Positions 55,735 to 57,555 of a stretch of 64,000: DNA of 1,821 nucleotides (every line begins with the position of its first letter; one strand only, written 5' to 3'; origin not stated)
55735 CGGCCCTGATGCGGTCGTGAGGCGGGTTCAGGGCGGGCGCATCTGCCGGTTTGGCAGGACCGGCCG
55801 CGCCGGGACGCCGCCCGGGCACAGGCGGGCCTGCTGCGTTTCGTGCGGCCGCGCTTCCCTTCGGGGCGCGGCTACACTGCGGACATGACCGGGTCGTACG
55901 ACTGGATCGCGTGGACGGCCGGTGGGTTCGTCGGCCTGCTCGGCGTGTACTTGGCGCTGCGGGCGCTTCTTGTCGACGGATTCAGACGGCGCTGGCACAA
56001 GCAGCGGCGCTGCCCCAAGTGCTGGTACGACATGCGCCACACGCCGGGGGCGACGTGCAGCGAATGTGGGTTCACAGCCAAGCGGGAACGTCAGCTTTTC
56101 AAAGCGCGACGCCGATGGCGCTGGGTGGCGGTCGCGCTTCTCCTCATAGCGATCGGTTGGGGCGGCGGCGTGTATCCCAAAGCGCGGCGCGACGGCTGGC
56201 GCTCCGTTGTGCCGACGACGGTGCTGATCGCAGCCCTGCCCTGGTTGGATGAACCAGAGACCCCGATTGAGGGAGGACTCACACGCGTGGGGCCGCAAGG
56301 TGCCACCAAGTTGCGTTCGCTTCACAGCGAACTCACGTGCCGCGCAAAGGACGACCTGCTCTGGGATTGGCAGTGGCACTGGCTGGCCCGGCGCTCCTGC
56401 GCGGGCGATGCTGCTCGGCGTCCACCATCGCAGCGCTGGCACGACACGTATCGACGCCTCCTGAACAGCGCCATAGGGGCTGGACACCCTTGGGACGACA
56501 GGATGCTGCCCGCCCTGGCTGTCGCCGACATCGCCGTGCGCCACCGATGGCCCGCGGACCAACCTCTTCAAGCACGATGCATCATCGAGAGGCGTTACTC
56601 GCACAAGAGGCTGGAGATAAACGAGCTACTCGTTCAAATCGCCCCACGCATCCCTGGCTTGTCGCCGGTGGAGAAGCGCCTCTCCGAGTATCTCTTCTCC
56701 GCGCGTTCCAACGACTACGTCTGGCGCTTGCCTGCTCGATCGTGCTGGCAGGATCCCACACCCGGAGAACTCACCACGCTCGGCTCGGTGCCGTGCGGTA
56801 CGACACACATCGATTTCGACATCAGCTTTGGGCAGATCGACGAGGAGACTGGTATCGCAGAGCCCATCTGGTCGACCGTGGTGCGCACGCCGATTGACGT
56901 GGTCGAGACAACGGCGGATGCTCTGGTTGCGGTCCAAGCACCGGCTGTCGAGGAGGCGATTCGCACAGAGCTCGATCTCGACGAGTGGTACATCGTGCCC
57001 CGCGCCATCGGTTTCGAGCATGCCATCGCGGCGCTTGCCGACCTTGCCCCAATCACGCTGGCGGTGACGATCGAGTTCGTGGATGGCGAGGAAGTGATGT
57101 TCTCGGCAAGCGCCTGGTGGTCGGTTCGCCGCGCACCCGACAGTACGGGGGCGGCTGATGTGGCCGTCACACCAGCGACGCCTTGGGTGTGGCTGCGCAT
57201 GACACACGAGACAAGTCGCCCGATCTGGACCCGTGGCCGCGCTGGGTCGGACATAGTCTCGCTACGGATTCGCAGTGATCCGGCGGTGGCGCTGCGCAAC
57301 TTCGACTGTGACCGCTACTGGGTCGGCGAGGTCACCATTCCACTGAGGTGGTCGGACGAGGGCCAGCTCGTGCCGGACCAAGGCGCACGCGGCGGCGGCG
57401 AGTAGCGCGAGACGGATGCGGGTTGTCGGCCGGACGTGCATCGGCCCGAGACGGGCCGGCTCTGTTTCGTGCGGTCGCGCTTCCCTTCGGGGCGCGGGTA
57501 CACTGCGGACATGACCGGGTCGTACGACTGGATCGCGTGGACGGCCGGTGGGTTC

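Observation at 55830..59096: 1.6-kb tandem duplication yielding two paralogous zinc-ribbon membrane proteins with conserved ends and a diverged core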

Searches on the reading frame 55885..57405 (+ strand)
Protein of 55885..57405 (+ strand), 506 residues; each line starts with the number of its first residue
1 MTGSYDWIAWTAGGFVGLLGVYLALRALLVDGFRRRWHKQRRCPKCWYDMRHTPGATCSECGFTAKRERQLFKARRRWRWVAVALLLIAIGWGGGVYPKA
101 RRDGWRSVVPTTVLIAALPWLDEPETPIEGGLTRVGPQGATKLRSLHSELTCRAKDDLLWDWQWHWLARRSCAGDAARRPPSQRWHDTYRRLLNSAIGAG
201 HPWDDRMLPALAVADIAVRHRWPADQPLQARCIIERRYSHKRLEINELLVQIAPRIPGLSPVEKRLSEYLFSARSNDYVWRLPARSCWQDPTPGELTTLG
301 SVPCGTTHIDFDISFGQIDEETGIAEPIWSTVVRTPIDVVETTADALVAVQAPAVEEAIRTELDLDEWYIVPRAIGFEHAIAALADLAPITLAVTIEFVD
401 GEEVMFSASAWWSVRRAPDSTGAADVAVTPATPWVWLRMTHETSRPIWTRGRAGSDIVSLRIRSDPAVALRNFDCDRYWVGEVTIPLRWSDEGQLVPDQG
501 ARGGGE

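Call 6: search_protein_families(library=pfam, proteins=[window:55885-57405:+], max_evalue=1)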
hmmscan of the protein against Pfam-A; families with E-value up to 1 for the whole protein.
window:55885-57405:+ (506 aa): 5 families
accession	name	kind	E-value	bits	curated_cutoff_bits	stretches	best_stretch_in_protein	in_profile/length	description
PF10101.14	DUF2339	-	0.036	13.3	33.6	1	74-417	155-269/659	Predicted membrane protein (DUF2339)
PF23612.1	zf-C2H2_ZN142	-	0.055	13.8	27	1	58-77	3-22/27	ZN142 C2H2 zinc finger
PF18912.6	DZR_2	-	0.089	13.1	27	1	40-65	21-46/56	Double zinc ribbon domain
PF01907.25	Ribosomal_L37e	-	0.35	11.4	27.6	1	41-70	16-45/53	Ribosomal protein L37e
PF09538.15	FYDLN_acid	-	0.41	11.8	23.9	1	37-72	6-42/105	Protein of unknown function (FYDLN_acid)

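Call 7: search_protein_families(library=ncbifam, proteins=[window:55885-57405:+], max_evalue=1)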
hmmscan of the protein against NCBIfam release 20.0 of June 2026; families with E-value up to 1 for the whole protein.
window:55885-57405:+ (506 aa): 1 family
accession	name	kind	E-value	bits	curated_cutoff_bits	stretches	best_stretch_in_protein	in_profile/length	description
NF004693.0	PRK06032.1-4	equivalog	0.18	11.7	288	1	345-417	127-195/216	flagellar assembly protein H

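Call 8: find_homologous_proteins(query=window:55885-57405:+, max_evalue=0.001)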
Query window:55885-57405:+ (506 aa): 36 proteins with E <= 0.001 among 8000 candidates.
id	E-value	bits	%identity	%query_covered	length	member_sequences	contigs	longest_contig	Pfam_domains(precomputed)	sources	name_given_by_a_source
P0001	0.0e+0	1181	100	100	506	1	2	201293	-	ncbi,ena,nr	ncbi:MAG: hypothetical protein KAS72_05585 [Phycisphaerales bacterium]|nr:hypothetical protein [Phyc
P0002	4.5e-189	648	63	100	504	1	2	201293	-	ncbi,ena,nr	ncbi:MAG: hypothetical protein KAS72_05590 [Phycisphaerales bacterium]|nr:hypothetical protein [Phyc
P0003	3.5e-158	546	54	99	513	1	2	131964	-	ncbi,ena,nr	ncbi:MAG: hypothetical protein KAS72_00965 [Phycisphaerales bacterium]|nr:hypothetical protein [Phyc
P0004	1.1e-42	164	28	89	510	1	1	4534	-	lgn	-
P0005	1.2e-39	154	30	96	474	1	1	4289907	-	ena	-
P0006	1.7e-36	144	32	78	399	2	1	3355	-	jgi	-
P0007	2.4e-36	144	29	95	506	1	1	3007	-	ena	-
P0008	1.2e-35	141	30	95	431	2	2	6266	-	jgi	-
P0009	8.2e-26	109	52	16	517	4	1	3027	PF02985.29,PF13646.13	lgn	-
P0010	1.4e-24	105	27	96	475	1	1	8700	-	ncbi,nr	ncbi:MAG: hypothetical protein O7G85_14335 [Planctomycetota bacterium]|nr:hypothetical protein [Plan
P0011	1.1e-23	102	37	35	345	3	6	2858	-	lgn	-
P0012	2.9e-23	100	28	93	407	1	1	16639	-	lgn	-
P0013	7.3e-22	96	46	20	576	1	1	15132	PF00514.30,PF02985.29,PF13513.13,PF13646.13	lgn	-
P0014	8.3e-22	96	44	25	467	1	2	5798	PF02985.29,PF13646.13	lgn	-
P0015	1.2e-21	95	38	35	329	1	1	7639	-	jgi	jgi:hypothetical protein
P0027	2.1e-16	78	25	95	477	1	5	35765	-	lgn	-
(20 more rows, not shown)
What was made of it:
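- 55885..57405 (+): Gene 1, 506 aa (KAS72_05585): TM1, 4-Cys zinc ribbon in a basic loop, TM2, linker, helical region, two beta-rich domains. Identical to P0001 (call 8).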

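Call 10: find_encoding_contigs(protein=P0003, flank=6000, max_places=3)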
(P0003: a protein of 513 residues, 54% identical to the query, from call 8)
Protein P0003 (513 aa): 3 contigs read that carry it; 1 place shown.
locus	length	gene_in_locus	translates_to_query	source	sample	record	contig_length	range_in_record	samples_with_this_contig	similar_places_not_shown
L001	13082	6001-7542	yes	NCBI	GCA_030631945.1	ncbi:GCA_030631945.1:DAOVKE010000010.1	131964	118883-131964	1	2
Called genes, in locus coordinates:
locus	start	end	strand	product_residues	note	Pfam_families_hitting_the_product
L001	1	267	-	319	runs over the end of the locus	PF00005:ABC_tran, PF13304:AAA_21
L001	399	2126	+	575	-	PF01590:GAF (weak), PF13185:GAF_2, PF13492:GAF_3 (weak), PF00072:Response_reg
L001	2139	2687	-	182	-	PF01058:Oxidored_q6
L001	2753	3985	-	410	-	-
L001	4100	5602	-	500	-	PF14312:FG-GAP_2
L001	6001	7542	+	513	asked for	-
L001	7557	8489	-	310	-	-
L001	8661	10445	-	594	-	-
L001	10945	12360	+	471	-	PF13396:PLDc_N, PF13091:PLDc_2, PF00614:PLDc (weak), PF13091:PLDc_2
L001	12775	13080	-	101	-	?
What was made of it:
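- On Tandem paralogues under concerted evolution (gene conversion): A third copy lies on another contig (call 10).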

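Call 18: find_related_loci(query=A2, collection=genome_contigs, flank=6000)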
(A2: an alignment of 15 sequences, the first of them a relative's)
Query A2 (506 aa) in genome_contigs; peptide patterns used: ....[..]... (x = any residue, [..] = any of these).
319 stretches matched a pattern; 183 encode a relative of the query (tblastn E <= 1e-3); the best 80 are kept; 79 distinct loci.
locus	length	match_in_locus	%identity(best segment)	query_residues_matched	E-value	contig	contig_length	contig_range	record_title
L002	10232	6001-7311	32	43-492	8e-44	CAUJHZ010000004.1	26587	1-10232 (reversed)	MAG: Planctomycetota bacterium isolate KLAP200 genome assembly, contig: KLAP200_504315, whole genome shotgun sequence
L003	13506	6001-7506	30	1-498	4e-42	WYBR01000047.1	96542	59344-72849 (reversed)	MAG: Vicinamibacteraceae bacterium isolate PLA1 k127_221666, whole genome shotgun sequence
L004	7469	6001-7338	25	7-498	2e-33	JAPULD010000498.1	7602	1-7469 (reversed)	MAG: Planctomycetota bacterium isolate KW1-S15_97 KW1-S15_97_cg498, whole genome shotgun sequence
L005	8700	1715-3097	27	2-487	2e-33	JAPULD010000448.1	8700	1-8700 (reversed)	MAG: Planctomycetota bacterium isolate KW1-S15_97 KW1-S15_97_cg448, whole genome shotgun sequence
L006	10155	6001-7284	27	7-488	1e-30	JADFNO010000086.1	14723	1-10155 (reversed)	MAG: Planctomycetota bacterium isolate B63T3L11 B63T3L11_NODE4039, whole genome shotgun sequence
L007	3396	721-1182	43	36-211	2e-30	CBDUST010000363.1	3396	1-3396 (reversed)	MAG TPA_asm: uncultured bacterium isolate SRR22302372_binner13_Refined_15 genome assembly, contig: ERZ25748031.10854, wh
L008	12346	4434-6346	49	6-157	1e-29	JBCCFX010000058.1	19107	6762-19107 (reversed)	MAG: Planctomycetota bacterium isolate P01_B01_bin.3 k141_4097340_length_19107_cov_22.0000, whole genome shotgun sequenc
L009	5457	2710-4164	27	13-492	8e-30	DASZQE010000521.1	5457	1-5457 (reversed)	MAG TPA_asm: Phycisphaerales bacterium isolate SMAG_U5989 k141_383713, whole genome shotgun sequence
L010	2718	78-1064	31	4-409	2e-29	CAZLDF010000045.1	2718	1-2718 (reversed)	MAG TPA_asm: uncultured Isosphaeraceae bacterium isolate binchicken_co31_387 genome assembly, contig: k141_1375893, whol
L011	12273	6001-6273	57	33-123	1e-28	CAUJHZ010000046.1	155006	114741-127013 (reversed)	MAG: Planctomycetota bacterium isolate KLAP200 genome assembly, contig: KLAP200_330473, whole genome shotgun sequence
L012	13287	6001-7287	26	7-488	2e-28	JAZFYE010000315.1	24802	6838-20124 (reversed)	MAG: Phycisphaerales bacterium isolate MT5bin.16 MT5bin.16_315, whole genome shotgun sequence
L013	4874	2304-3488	27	46-487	1e-28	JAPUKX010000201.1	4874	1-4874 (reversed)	MAG: Planctomycetota bacterium isolate KW1-S15_31 KW1-S15_31_cg201, whole genome shotgun sequence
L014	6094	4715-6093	46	3-123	3e-27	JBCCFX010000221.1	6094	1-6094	MAG: Planctomycetota bacterium isolate P01_B01_bin.3 k141_1181159_length_6094_cov_9.0000, whole genome shotgun sequence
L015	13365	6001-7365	24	6-489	5e-27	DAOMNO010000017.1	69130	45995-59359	MAG TPA_asm: Phycisphaerales bacterium isolate AMR_MDS_5910 NODE_190_length_69130_cov_6.487354, whole genome shotgun seq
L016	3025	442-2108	27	43-495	7e-27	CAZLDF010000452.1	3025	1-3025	MAG TPA_asm: uncultured Isosphaeraceae bacterium isolate binchicken_co31_387 genome assembly, contig: k141_1444467, whol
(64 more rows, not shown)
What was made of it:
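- On Uncharacterised Planctomycetota '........' family (defined here): 183 loci in species genomes, nearly all Phycisphaerae/Planctomycetota (call 18).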

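Call 28: predict_structure(alignment_id=A2)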
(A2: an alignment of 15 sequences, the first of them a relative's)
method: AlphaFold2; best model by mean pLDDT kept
length: 506 residues; sequences in the alignment: 15
mean_pLDDT: 77.0   pTM: 0.65
mean pLDDT of the five models: 77.0, 76.1, 74.2, 73.7, 70.8
residues with pLDDT >= 90: 151; 70-90: 206; 50-70: 88; < 50: 61
segments of 3 or more residues with pLDDT < 50: 125-142, 240-244, 269-293, 421-423, 501-506
pLDDT, mean of each block of 10 residues (from residue 1): 67 88 85 62 73 78 66 70 89 83 82 82 48 37 70 85 84 61 66 69 63 83 95 70 62 94 72 30 32 70 96 86 83 94 96 95 83 91 91 95 93 80 58 84 89 84 95 93 92 81 34
secondary structure, 60 per line:
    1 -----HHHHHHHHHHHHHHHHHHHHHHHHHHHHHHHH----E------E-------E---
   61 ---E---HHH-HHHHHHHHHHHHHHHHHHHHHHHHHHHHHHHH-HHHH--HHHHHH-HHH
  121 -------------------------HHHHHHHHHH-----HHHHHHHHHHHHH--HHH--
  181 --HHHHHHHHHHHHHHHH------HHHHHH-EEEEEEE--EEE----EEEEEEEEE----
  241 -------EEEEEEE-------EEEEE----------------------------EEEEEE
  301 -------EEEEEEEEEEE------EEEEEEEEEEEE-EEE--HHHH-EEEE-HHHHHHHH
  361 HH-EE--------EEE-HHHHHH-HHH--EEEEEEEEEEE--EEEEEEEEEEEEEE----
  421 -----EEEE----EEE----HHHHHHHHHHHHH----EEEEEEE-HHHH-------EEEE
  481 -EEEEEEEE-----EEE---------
elements in order: H6-37 H72-103 H105-108 H111-116 H146-155 H161-173 H183-198 H205-210 E212-218 E221-223 E228-236 E248-254 E262-266 E295-300 E308-318 E325-336 E338-340 H343-346 E348-351 H353-362 E374-376 H378-383 E390-400 E403-416 E426-429 E434-436 H441-453 E458-464 H466-469 E477-480 E482-489 E495-497
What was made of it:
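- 55885..57405 (+): AlphaFold model pLDDT 77 (call 28).
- On Zinc ribbon (4-Cys knuckle pair): Isolated strand residues at 41, 48, 56 and 64 in the model (call 28).
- AlphaFold model with pLDDT 77 shows two long helices flanking the zinc ribbon and two beta-rich domains (call 28).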

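Call 30: search_protein_representatives(alignment_id=A2)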
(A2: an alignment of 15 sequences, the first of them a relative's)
Query: 15 sequences, 467 profile positions. Proteins with E-value up to 0.001 (for the whole library): 5210; up to 1e-10: 3058; up to 1e-30: 1376. The best 150 are listed.
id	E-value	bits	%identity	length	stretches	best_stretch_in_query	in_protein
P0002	5.2e-169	579.8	-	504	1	1-463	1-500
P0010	3.6e-135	468.2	-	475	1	1-454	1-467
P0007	1.1e-133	463.3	-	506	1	3-456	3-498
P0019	1.2e-128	446.7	-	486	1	6-459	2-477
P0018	7.7e-123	427.5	-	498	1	1-456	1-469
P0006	1.6e-121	423.2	-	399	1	6-384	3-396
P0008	2.6e-120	419.2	-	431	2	1-156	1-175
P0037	1.1e-117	410.6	-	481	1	7-456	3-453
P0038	8.5e-114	397.7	-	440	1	6-454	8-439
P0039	2.8e-112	392.7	-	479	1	2-457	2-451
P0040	1.1e-111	390.7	-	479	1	6-462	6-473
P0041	1.1e-109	384.1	-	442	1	6-453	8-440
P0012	3.4e-108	379.2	-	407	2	9-161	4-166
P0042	1.9e-107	376.8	-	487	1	6-462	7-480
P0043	2.4e-107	376.5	-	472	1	6-462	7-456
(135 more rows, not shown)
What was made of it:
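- On Uncharacterised Planctomycetota '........' family (defined here): The profile finds 5210 clusters at E of 1e-3 or below and 1376 at 1e-30 or below (call 30).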

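Call 39: search_solved_structures(query=A2, max_evalue=1)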
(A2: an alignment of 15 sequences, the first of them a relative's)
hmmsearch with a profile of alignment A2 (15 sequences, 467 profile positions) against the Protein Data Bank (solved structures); distinct sequences matched with E-value up to 1: 4.
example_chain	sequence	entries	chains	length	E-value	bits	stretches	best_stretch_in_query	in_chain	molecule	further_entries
7o0t_A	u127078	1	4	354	0.14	14.5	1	173-240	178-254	NADH:flavin oxidoreductase/NADH oxidase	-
9iho_g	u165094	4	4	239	0.52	12.6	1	102-149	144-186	NESM (ESSS) subunit of mitochondrial NADH:ubiquinone oxidoreductase (Complex I)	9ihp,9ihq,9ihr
8txl_A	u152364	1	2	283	0.64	12.3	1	277-375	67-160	Phosphosugar-binding transcriptional regulator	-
36rp_P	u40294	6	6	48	0.87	11.9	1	38-59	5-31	DNA-directed RNA polymerase subunit Rpo12 | DNA-directed RNA polymerase subunit P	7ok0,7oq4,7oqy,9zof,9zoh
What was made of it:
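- Tried and rejected: A PDB sequence-profile search gave nothing below E 0.1 (call 39).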

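Call 43: find_encoding_contigs(protein=P0005, flank=8000, max_places=2)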
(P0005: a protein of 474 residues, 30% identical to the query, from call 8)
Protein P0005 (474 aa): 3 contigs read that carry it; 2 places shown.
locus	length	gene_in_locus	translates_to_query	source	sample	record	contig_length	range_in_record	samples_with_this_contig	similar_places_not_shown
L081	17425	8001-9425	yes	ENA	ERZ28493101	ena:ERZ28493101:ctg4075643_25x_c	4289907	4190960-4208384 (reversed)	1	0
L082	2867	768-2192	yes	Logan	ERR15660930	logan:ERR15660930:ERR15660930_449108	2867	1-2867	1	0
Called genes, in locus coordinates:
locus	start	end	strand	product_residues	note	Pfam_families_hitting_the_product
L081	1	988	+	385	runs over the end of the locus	PF13487:HD_5, PF01966:HD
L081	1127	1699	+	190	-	-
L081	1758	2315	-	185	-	PF13183:Fer4_8 (faint), PF14697:Fer4_21 (faint), PF12797:Fer4_2 (faint), PF12838:Fer4_7, PF13187:Fer4_9 (weak), PF00037:Fer4 (weak)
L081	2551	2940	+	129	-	PF09527:ATPase_gene1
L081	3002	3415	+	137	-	-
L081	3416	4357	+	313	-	PF00119:ATP-synt_A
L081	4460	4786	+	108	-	PF00137:ATP-synt_C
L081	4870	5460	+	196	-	PF28006:HpsJ (weak), PF00430:ATP-synt_B, PF05405:Mt_ATP-synt_B (weak)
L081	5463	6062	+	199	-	PF00213:OSCP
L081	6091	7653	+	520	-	PF02874:ATP-synt_ab_N, PF00006:ATP-synt_ab, PF00306:ATP-synt_ab_C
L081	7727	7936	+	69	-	-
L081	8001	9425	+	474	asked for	-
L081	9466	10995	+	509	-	PF03446:NAD_binding_2, PF00393:6PGD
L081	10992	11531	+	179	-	PF01230:HIT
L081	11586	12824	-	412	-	PF11949:DUF3466 (faint)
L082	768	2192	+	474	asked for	-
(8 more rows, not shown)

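Call 44: find_encoding_contigs(protein=P0027, flank=8000, max_places=2)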
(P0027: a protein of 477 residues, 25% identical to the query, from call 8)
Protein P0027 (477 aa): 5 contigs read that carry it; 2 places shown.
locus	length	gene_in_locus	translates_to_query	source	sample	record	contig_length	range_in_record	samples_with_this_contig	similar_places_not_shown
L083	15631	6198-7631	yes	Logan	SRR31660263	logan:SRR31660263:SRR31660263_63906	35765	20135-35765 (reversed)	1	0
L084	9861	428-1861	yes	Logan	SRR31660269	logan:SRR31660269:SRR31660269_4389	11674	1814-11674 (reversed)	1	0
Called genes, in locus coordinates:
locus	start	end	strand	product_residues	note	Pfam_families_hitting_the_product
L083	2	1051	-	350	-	?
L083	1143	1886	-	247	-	PF07638:Sigma70_ECF (weak), PF04542:Sigma70_r2, PF08281:Sigma70_r4_2 (weak), PF00126:HTH_1 (faint)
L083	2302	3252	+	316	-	-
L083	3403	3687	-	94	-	-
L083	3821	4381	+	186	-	-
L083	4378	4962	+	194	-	PF01510:Amidase_2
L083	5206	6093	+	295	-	PF00069:Pkinase, PF01163:RIO1, PF07714:PK_Tyr_Ser-Thr, PF03109:ABC1 (weak), PF06293:Kdo (weak), PF14531:Kinase-like (weak)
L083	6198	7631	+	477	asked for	-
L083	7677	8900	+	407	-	PF06224:AlkZ-like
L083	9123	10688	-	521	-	PF11638:DnaA_N, PF01695:IstB_IS21 (weak), PF00308:Bac_DnaA, PF00004:AAA (weak), PF08299:Bac_DnaA_C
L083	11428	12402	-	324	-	PF00583:Acetyltransf_1, PF13508:Acetyltransf_7 (weak), PF08445:FR47 (weak)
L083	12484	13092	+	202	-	-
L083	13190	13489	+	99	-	PF01016:Ribosomal_L27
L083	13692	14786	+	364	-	PF01018:GTP1_OBG, PF01926:MMR_HSR1, PF02421:FeoB_N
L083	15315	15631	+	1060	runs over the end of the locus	-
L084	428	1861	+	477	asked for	-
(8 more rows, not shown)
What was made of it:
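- Closest known: Membrane-anchored zinc-binding signalling proteins such as ZAS-type anti-sigma factors. Different: One related locus has one about 4 kb away (call 44).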

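Call 45: find_encoding_contigs(protein=P0001, flank=10000, max_places=2)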
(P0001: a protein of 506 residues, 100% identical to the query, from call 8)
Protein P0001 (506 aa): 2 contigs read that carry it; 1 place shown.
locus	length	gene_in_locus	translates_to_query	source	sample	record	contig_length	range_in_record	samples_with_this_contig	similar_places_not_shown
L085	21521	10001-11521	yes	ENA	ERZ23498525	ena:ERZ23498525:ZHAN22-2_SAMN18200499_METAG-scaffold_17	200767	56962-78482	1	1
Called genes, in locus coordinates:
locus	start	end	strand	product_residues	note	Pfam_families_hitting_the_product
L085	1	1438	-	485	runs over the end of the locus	PF01435:Peptidase_M48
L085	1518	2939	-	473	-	-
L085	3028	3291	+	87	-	PF01106:NifU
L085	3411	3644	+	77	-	PF02599:CsrA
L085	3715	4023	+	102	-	PF07719:TPR_2 (faint), PF12895:ANAPC3 (weak), PF13414:TPR_11 (faint), PF12569:NatA_aux_su (weak), PF00515:TPR_1 (weak), PF13432:TPR_16, PF14559:TPR_19, PF13431:TPR_17 (weak), +3 more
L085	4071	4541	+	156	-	PF02631:RecX_HTH2 (faint), PF21982:RecX_HTH1 (faint), PF21981:RecX_HTH3 (faint)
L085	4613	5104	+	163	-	-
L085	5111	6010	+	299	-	PF03446:NAD_binding_2, PF03807:F420_oxidored, PF14833:NAD_binding_11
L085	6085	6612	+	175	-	-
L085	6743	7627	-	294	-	PF00023:Ank (faint), PF13857:Ank_5 (faint), PF13606:Ank_3 (faint), PF12796:Ank_2, PF13637:Ank_4 (faint)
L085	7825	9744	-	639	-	PF00012:HSP70, PF06723:MreB_Mbl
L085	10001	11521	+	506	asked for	-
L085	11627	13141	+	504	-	-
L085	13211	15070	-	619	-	-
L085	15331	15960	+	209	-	-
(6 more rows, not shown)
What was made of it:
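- The second record with this contig comes from the same sample (call 45).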

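Call 47: search_protein_families(library=padloc, proteins=[window:55885-57405:+], max_evalue=0.1)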
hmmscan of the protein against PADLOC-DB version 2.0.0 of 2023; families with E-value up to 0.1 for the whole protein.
window:55885-57405:+ (506 aa): 0 families
